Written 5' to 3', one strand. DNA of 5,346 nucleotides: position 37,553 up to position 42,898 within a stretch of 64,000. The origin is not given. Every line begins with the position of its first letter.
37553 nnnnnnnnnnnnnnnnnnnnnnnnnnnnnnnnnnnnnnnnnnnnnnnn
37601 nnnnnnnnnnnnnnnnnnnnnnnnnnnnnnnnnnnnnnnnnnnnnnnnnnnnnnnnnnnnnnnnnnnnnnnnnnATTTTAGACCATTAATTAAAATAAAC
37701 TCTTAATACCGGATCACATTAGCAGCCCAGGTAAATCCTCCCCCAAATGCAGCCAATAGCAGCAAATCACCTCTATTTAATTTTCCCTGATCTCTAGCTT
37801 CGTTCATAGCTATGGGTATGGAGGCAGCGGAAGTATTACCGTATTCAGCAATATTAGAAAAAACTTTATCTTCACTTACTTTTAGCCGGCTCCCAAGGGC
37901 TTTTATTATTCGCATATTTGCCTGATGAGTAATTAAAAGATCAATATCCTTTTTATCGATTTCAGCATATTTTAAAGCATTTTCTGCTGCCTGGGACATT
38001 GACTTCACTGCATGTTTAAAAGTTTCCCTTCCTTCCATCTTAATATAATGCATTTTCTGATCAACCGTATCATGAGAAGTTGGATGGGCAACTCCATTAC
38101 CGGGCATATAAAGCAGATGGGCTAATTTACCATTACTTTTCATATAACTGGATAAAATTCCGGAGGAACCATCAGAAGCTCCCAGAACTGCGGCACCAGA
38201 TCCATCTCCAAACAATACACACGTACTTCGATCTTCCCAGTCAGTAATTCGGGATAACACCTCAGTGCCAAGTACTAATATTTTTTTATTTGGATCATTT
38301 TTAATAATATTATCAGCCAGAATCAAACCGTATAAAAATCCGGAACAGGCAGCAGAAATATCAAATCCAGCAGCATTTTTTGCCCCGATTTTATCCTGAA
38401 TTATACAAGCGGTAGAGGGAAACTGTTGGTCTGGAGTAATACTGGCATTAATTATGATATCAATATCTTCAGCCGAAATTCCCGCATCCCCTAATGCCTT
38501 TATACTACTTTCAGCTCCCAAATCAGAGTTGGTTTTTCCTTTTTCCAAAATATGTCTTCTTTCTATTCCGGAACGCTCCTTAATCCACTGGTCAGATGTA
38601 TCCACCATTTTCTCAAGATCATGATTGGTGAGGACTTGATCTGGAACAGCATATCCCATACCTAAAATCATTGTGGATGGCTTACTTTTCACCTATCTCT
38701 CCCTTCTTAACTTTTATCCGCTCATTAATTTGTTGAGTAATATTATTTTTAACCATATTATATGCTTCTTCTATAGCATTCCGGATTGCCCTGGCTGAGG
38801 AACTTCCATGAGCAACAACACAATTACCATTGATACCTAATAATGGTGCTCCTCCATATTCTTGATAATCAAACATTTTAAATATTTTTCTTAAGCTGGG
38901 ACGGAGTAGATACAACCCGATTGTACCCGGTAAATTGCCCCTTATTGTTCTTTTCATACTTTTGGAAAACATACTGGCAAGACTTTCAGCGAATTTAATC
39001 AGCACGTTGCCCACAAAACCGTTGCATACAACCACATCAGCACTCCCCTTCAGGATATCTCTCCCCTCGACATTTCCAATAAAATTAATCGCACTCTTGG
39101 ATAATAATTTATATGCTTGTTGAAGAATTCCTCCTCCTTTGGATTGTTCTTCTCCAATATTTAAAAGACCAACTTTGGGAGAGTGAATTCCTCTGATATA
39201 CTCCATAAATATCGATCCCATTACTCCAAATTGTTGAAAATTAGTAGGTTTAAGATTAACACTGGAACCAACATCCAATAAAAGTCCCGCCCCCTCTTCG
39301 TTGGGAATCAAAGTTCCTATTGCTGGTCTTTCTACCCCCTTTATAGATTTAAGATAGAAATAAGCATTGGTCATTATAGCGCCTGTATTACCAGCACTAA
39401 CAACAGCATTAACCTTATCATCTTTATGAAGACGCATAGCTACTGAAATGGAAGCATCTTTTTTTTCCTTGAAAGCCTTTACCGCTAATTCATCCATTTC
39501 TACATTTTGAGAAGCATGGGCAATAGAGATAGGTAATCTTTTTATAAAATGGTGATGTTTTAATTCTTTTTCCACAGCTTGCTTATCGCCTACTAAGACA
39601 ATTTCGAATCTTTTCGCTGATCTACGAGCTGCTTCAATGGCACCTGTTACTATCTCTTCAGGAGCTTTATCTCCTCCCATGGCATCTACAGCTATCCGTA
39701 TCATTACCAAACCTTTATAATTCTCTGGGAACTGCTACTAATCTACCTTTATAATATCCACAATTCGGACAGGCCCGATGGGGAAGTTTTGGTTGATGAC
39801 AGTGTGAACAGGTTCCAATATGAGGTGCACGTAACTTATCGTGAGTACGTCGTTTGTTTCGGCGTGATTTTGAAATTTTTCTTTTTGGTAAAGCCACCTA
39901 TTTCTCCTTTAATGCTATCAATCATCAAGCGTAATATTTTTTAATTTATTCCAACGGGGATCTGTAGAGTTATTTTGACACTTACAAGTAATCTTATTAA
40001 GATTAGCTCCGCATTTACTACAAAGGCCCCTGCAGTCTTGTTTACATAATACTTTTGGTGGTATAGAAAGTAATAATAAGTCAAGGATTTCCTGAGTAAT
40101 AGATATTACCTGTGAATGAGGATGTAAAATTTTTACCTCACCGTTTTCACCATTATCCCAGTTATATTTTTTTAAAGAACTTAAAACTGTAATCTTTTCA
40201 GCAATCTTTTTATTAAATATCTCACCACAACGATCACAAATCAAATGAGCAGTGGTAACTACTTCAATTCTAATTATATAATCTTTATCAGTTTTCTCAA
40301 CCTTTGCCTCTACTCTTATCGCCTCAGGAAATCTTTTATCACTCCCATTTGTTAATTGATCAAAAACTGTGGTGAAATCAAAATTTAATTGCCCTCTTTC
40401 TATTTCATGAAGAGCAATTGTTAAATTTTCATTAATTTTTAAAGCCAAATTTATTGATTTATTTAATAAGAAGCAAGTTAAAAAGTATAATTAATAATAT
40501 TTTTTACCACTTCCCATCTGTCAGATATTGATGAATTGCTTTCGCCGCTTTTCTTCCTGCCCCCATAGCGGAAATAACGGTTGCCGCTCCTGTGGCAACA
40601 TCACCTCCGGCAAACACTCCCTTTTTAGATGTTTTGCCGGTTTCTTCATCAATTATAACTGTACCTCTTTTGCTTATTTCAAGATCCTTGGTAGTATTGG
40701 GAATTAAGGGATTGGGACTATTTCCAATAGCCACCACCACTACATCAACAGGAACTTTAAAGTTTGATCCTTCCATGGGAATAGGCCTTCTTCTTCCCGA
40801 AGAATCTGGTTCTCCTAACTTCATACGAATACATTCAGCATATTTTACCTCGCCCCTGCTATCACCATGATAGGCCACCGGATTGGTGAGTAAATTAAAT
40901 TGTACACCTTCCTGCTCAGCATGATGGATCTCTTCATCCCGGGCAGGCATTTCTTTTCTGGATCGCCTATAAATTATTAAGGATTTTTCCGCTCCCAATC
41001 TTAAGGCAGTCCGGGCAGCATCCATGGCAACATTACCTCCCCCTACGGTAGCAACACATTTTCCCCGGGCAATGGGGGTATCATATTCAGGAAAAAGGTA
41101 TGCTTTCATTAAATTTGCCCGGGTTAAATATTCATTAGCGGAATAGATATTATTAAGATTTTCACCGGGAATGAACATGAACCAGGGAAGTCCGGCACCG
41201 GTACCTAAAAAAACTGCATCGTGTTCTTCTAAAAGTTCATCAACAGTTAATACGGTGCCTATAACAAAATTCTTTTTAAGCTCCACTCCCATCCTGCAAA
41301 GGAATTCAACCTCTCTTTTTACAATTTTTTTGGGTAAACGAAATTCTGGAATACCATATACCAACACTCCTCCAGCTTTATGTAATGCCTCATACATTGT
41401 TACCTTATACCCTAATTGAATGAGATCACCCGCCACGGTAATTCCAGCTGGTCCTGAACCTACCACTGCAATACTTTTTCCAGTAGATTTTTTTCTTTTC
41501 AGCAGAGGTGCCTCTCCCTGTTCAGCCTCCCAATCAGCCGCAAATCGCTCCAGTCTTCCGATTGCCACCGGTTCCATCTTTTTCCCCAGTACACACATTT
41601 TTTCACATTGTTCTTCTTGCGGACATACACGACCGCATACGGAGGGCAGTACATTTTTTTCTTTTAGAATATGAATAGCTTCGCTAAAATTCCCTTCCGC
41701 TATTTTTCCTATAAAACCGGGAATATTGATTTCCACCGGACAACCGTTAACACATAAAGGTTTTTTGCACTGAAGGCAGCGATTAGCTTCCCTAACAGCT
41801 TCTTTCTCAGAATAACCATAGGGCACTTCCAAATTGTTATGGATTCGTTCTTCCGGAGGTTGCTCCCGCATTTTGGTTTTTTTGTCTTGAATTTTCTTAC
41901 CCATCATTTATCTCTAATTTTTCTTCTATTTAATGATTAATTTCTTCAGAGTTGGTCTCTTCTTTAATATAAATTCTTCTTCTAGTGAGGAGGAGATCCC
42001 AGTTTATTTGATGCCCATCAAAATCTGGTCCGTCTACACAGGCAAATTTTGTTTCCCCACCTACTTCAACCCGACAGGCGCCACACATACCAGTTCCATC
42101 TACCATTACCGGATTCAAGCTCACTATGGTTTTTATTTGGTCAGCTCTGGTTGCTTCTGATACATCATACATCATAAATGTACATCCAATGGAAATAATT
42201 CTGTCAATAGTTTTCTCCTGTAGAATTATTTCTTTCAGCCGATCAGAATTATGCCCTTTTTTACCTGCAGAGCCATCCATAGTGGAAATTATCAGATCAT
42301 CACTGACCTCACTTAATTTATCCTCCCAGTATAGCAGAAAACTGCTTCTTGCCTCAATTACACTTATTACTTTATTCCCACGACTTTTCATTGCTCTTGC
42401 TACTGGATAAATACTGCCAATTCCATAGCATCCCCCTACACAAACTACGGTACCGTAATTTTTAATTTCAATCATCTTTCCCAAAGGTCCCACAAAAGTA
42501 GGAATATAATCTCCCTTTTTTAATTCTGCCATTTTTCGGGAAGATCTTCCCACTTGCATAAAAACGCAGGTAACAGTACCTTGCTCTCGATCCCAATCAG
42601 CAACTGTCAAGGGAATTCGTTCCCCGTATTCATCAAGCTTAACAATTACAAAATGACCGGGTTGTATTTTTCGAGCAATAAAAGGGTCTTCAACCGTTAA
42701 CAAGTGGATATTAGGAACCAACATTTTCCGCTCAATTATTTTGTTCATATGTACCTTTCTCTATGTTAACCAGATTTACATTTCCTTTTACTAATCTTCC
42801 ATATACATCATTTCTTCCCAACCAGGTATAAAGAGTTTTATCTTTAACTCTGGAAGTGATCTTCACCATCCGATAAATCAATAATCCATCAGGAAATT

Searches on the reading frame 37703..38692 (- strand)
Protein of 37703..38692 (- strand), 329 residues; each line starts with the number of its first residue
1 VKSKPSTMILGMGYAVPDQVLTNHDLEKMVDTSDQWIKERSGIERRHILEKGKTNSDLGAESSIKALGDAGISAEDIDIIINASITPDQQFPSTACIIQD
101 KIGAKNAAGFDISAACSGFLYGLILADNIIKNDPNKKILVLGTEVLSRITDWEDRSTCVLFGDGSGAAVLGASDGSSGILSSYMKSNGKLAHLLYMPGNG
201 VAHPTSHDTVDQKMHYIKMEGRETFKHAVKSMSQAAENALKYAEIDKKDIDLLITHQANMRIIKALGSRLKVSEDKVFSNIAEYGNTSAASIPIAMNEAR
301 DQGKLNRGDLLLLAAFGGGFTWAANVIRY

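Call 33: search_protein_families(library=pfam, proteins=[window:37703-38692:-], max_evalue=0.00001)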
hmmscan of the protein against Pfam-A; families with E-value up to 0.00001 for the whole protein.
window:37703-38692:- (329 aa): 3 families
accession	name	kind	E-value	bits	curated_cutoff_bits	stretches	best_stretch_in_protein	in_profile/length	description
PF08541.16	ACP_syn_III_C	-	2.1e-34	118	26.6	1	241-329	2-90/90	3-Oxoacyl-[acyl-carrier-protein (ACP)] synthase III C terminal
PF08545.16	ACP_syn_III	-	1.7e-28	98.7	24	1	110-188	1-80/80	3-Oxoacyl-[acyl-carrier-protein (ACP)] synthase III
PF00195.25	Chal_sti_synt_N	-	6.1e-06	26.3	27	0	55-172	99-223/225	Chalcone and stilbene synthases, N-terminal domain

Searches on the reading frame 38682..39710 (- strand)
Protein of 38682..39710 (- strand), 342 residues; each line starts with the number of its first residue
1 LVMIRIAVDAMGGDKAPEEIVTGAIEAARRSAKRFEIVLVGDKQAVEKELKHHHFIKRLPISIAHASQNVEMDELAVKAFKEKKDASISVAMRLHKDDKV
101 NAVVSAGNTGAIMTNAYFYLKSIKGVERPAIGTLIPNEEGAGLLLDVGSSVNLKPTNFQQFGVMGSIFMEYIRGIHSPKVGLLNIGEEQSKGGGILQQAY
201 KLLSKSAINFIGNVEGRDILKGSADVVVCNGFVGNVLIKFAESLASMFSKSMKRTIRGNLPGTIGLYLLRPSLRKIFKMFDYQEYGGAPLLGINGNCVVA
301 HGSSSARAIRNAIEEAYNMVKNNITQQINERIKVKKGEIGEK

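Call 33: search_protein_families(library=pfam, proteins=[window:38682-39710:-], max_evalue=0.00001)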
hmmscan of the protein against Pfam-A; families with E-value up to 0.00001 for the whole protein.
window:38682-39710:- (342 aa): 1 family
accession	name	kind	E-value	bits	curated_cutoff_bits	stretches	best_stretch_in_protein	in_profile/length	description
PF02504.20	FA_synthesis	-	4.1e-104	348.6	29.1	1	4-326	1-323/324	Fatty acid synthesis protein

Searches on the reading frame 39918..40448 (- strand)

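Call 33: search_protein_families(library=pfam, proteins=[window:39918-40448:-], max_evalue=0.00001)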
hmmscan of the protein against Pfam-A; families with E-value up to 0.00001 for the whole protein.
window:39918-40448:- (176 aa): 1 family
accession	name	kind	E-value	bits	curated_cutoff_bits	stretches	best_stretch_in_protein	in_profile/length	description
PF02620.22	YceD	-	6.3e-25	88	33.2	1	60-172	2-118/119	Large ribosomal RNA subunit accumulation protein YceD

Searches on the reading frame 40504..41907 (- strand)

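Call 33: search_protein_families(library=pfam, proteins=[window:40504-41907:-], max_evalue=0.00001)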
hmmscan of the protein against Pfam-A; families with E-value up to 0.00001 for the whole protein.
window:40504-41907:- (467 aa): 3 families
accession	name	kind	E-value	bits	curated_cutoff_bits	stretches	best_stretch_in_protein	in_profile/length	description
PF14691.11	Fer4_20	-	1.2e-43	148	25.8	1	22-131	2-112/113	Dihydroprymidine dehydrogenase domain II, 4Fe-4S cluster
PF07992.20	Pyr_redox_2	-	8.8e-33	114.4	26.1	1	145-451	2-291/291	Pyridine nucleotide-disulphide oxidoreductase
PF00070.33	Pyr_redox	-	7.5e-09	36.4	22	0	285-355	2-75/82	Pyridine nucleotide-disulphide oxidoreductase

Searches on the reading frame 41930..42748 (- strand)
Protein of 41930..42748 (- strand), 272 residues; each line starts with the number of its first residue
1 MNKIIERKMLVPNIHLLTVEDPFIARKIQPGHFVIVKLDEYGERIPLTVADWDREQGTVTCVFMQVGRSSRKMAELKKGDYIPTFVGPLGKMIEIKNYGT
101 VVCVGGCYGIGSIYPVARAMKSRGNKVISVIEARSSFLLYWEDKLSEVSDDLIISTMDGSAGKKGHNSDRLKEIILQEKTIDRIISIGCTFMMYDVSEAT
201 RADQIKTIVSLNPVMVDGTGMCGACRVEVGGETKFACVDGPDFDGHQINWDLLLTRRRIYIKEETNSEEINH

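Call 33: search_protein_families(library=pfam, proteins=[window:41930-42748:-], max_evalue=0.00001)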
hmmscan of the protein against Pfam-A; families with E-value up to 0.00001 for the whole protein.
window:41930-42748:- (272 aa): 1 family
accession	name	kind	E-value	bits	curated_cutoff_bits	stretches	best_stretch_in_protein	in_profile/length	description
PF10418.14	DHODB_Fe-S_bind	-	7.7e-13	48.4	23.9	1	213-248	2-40/41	Iron-sulfur cluster binding domain of dihydroorotate dehydrogenase B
